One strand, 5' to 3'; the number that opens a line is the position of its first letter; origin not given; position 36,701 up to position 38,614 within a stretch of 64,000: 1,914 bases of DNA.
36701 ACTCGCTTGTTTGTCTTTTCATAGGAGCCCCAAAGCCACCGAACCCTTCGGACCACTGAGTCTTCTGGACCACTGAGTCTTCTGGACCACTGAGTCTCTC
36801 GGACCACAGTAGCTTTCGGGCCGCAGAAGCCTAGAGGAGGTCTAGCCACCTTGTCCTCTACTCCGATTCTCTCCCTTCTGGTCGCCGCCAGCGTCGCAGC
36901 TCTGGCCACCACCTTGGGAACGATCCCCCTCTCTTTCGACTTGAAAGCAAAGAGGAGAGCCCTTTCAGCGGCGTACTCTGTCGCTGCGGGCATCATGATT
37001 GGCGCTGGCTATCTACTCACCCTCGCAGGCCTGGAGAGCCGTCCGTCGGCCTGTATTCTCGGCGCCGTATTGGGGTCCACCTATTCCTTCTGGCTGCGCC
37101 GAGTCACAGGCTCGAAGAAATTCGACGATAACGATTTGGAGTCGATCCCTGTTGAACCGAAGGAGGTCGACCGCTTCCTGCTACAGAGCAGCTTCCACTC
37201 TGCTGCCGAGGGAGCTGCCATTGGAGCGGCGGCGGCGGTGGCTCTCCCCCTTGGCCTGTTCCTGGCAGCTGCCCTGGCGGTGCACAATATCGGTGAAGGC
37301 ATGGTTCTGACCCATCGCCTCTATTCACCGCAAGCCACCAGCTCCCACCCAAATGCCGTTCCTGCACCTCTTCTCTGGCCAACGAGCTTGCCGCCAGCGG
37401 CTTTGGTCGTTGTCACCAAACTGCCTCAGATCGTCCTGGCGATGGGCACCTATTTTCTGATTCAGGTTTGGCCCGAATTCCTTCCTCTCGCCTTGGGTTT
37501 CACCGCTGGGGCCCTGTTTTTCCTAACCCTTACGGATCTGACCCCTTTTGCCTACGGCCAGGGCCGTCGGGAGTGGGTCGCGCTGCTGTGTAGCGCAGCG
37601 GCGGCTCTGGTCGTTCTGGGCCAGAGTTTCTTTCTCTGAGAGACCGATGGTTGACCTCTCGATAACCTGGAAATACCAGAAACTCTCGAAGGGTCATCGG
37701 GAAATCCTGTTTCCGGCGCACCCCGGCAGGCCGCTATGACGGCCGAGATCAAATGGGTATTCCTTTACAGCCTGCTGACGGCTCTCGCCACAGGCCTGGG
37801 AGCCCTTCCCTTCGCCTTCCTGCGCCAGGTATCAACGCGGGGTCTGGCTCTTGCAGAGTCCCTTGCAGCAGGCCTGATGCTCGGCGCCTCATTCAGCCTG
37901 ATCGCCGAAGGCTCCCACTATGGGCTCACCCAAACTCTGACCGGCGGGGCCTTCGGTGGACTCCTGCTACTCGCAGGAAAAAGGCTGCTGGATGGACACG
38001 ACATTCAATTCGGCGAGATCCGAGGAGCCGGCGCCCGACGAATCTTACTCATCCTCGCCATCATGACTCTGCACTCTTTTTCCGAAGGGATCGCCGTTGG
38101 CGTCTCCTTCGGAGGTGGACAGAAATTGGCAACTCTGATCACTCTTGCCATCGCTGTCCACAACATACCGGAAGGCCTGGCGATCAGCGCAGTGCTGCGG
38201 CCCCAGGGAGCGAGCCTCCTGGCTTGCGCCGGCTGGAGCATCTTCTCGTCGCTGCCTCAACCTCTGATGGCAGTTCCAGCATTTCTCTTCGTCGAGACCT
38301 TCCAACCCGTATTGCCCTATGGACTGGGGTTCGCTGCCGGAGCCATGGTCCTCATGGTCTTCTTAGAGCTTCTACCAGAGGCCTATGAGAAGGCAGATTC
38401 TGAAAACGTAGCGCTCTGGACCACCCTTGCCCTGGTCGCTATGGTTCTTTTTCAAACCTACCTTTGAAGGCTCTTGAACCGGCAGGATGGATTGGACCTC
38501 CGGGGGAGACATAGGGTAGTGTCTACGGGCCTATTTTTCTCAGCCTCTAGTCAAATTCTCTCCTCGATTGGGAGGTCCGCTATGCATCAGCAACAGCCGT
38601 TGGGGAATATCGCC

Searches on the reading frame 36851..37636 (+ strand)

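Call 17: search_protein_families(library=pfam, proteins=[window:36851-37636:+], max_evalue=0.001)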
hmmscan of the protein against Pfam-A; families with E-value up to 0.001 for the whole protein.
window:36851-37636:+ (262 aa): 1 family
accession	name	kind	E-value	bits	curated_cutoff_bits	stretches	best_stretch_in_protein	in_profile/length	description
PF02535.28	Zip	-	0.00068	19.4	35.1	1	113-163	185-233/323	ZIP Zinc transporter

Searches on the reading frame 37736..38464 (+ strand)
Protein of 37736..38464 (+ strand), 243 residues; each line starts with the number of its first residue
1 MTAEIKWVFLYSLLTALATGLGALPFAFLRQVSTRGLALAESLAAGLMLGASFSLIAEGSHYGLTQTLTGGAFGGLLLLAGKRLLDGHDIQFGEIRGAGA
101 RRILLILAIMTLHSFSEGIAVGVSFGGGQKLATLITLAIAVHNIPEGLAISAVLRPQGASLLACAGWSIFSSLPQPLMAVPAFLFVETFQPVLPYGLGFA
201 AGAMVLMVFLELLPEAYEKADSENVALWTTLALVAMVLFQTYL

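Call 17: search_protein_families(library=pfam, proteins=[window:37736-38464:+], max_evalue=0.001)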
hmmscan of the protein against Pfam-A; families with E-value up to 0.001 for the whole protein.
window:37736-38464:+ (243 aa): 1 family
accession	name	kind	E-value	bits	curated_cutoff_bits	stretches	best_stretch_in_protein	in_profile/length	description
PF02535.28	Zip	-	4.8e-17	62.6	35.1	2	99-218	175-297/323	ZIP Zinc transporter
